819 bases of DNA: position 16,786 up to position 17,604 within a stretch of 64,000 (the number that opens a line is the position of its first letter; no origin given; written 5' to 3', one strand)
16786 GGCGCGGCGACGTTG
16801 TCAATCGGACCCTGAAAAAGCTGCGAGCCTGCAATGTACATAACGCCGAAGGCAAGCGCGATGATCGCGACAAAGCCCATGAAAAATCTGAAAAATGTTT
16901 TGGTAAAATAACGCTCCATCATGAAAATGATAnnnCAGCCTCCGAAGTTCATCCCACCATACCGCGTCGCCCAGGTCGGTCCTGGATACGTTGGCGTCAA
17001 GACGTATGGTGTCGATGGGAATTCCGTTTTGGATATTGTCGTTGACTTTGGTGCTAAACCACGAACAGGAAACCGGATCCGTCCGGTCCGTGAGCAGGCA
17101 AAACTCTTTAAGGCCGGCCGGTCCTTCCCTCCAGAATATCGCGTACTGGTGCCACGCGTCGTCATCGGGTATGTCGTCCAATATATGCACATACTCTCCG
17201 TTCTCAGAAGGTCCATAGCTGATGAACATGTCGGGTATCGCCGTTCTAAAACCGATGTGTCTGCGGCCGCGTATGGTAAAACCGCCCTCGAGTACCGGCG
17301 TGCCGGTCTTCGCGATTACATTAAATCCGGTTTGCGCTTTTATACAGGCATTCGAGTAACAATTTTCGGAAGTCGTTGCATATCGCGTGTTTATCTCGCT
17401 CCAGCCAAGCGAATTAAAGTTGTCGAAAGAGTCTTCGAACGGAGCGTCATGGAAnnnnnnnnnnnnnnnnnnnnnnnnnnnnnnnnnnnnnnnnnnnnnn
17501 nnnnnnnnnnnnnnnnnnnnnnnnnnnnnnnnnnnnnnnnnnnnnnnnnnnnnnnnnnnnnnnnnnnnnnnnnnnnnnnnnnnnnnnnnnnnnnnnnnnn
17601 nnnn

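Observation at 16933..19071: Secreted zinc phospholipase-C-like enzyme fused to a long Pro/Thr linker and a lectin-like C-terminal domain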

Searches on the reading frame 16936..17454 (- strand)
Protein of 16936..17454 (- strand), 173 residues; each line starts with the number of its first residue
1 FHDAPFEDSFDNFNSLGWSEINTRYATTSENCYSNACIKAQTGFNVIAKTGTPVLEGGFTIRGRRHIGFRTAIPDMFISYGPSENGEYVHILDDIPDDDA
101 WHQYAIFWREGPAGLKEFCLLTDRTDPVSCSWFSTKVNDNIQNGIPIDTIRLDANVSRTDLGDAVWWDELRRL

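Call 7: find_homologous_proteins(query=window:16936-17454:-, max_evalue=0.001)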
Query window:16936-17454:- (173 aa): 1 proteins with E <= 0.001 among 24 candidates.
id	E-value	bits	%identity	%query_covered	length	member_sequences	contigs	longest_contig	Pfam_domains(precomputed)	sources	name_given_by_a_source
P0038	2.9e-62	228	100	57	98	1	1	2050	-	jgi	-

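Call 28: search_protein_representatives(alignment_id=A2)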
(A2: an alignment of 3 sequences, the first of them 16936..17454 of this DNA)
Query: 3 sequences, 173 profile positions. Proteins with E-value up to 0.001 (for the whole library): 46; up to 1e-10: 23; up to 1e-30: 2. The best 46 are listed.
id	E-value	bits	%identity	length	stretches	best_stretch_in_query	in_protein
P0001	4.6e-106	368.7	-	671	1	1-173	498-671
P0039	1.1e-40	155.9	-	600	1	3-171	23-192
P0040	6.0e-23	98.1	-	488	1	3-170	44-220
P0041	3.6e-21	92.3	-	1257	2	3-172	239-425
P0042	3.0e-17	79.6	-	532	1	3-171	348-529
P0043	4.1e-17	79.1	-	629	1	4-170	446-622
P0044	1.9e-16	77.0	-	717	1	6-170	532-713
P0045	3.3e-16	76.2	-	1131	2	5-171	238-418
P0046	1.6e-15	73.9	-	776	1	1-171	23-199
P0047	4.5e-15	72.5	-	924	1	6-172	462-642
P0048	9.7e-15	71.4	-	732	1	6-170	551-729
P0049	2.5e-14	70.0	-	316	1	28-171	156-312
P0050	4.9e-14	69.1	-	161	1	26-170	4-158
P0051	4.4e-13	66.0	-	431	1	4-170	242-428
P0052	5.4e-13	65.7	-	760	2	5-170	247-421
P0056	1.0e-11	61.5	-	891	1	6-171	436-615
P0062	2.0e-10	57.3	-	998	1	1-170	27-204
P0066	6.8e-10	55.6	-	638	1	5-171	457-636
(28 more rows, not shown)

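Call 31: search_protein_families(library=pfam, alignment_id=A4, max_evalue=0.01)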
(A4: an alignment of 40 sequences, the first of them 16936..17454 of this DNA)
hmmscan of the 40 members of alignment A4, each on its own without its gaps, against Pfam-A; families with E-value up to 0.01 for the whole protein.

A. member 1, window:16936-17454:- (173 aa): 0 families

B. families by the number of members that match (of 40 scanned): 24 families
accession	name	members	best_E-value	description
PF19077.6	Big_13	4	9.1e-13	Bacterial Ig-like domain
PF02450.21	LCAT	3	2e-12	Lecithin:cholesterol acyltransferase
PF24096.1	DUF7379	3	1.8e-06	Domain of unknown function (DUF7379)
PF09136.16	Glucodextran_B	3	5.5e-05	Glucodextranase, domain B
PF07819.20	PGAP1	3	0.0001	PGAP1-like alpha/beta domain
PF19078.6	Big_12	2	1.4e-09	Bacterial Ig-like domain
PF13750.12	Big_3_3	2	4.3e-07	Bacterial Ig-like domain (group 3)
PF05572.19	Peptidase_M43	2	4.7e-06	Pregnancy-associated plasma protein-A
PF00413.30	Peptidase_M10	2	8.6e-05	Matrixin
PF13688.12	Reprolysin_5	2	0.0019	Metallo-peptidase family M12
PF02494.22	HYR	1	3.3e-45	HYR domain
PF01551.29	Peptidase_M23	1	1.5e-21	Peptidase family M23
PF18676.6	MBG_2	1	2.1e-15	MBG domain (YGX type)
PF24517.2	CBM96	1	3e-08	Carbohydrate-binding module family 96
PF13229.12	Beta_helix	1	3e-05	Right handed beta helix region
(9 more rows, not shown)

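Call 32: predict_structure(alignment_id=A2)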
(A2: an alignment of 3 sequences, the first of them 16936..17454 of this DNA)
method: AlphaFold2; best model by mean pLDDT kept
length: 173 residues; sequences in the alignment: 3
mean_pLDDT: 40.6   pTM: 0.28
mean pLDDT of the five models: 40.6, 38.3, 33.7, 33.4, 33.0
residues with pLDDT >= 90: 0; 70-90: 0; 50-70: 25; < 50: 148
segments of 3 or more residues with pLDDT < 50: 1-27, 42-53, 55-107, 121-131, 134-173
pLDDT, mean of each block of 10 residues (from residue 1): 36 45 48 55 41 46 44 40 39 37 45 51 41 41 29 30 29 26
secondary structure, 60 per line:
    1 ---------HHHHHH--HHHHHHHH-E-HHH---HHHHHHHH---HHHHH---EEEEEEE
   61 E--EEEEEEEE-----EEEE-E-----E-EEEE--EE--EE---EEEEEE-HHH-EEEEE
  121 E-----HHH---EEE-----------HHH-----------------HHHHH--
elements in order: H10-15 H18-25 H35-42 H46-50 E54-61 E64-71 E77-80 E90-93 E105-110 E116-121 E133-135 H167-171

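Call 36: search_solved_structures(query=A5, max_evalue=10, show_alignments=4)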
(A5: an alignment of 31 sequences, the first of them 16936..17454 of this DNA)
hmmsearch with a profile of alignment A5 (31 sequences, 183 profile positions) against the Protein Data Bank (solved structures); distinct sequences matched with E-value up to 10: 5.
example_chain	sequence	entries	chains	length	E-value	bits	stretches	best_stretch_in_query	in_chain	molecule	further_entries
5kdg_A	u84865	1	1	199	0.023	17.9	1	3-90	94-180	Gifsy-2 prophage protein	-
5oed_A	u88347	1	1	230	0.027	17.6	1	3-90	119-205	GtgE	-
4mi7_A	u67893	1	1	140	0.031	17.4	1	3-90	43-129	Bacteriophage encoded virulence factor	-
5oec_A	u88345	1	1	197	0.038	17.2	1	3-90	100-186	GtgE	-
2kri_A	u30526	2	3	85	0.21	14.8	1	64-132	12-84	Beta-2-glycoprotein 1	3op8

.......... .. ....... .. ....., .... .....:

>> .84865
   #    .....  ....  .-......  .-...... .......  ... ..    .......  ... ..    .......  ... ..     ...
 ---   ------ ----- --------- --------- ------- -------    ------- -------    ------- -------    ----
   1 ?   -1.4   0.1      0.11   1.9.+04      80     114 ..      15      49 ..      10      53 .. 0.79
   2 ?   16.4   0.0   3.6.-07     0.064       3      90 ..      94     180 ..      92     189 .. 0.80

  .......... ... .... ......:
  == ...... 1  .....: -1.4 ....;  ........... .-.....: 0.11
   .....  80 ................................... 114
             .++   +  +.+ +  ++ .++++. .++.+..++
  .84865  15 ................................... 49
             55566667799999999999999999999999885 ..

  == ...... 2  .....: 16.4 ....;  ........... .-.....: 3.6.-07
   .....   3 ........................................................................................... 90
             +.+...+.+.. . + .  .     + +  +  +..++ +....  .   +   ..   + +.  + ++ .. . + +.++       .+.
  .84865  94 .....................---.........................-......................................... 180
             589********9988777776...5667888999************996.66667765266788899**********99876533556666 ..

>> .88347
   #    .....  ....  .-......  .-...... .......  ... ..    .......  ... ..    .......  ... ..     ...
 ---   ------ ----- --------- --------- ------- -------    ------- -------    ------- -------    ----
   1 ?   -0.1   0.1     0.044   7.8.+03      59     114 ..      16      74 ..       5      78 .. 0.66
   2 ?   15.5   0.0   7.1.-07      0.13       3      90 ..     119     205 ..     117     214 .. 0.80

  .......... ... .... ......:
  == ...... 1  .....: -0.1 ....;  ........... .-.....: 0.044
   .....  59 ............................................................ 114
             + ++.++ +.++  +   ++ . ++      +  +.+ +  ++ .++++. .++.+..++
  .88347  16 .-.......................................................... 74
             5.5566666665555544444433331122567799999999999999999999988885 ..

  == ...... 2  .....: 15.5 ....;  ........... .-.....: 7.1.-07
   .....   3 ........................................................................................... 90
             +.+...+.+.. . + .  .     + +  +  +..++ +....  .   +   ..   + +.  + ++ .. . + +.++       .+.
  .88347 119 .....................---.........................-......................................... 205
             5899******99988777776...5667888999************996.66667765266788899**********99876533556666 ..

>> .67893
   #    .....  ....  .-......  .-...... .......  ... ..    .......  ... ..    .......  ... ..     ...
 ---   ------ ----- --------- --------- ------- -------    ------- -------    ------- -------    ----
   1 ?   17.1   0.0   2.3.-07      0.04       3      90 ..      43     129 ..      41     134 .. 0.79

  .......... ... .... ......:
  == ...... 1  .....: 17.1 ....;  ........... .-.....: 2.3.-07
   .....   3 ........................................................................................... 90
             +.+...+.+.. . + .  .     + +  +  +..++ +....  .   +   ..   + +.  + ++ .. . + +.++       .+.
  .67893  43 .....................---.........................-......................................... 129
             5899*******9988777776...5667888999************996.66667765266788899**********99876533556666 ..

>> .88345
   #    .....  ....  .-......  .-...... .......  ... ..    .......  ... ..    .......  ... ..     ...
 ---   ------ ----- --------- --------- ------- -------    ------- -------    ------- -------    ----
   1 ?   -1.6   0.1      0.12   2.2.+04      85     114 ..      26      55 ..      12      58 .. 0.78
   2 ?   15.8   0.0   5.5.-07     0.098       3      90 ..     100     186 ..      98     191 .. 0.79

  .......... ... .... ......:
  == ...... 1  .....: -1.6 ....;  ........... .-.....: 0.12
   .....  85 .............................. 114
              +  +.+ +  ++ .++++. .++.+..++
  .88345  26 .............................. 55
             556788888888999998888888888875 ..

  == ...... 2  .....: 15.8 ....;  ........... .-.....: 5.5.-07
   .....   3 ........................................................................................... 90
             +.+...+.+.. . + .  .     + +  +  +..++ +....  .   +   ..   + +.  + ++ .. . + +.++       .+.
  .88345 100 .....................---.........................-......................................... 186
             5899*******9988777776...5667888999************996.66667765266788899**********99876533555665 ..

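Call 37: search_protein_families(library=pfam, alignment_id=A5, max_evalue=10)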
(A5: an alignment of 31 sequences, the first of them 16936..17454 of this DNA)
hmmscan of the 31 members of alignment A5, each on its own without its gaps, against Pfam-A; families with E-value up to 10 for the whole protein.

A. member 1, window:16936-17454:- (173 aa): 0 families

B. families by the number of members that match (of 31 scanned): 4 families
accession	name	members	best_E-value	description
PF11410.13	Antifungal_pept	2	0.14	Antifungal peptide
PF18104.7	Tudor_2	1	0.043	Jumonji domain-containing protein 2A Tudor domain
PF04236.20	Transp_Tc5_C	1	0.065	Tc5 transposase C-terminal domain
PF15407.12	Spo7_2_N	1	0.37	Sporulation protein family 7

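Call 38: find_homologous_proteins(query=A5, max_evalue=0.001)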
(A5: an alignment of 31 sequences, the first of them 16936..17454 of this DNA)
Query A5 (31 sequences) (173 aa, profile of the alignment): 1 proteins with E <= 0.001 among 1239 candidates.
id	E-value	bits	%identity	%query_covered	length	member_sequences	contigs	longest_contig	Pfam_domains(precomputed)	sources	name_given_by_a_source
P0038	3.0e-24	104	100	57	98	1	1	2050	-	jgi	-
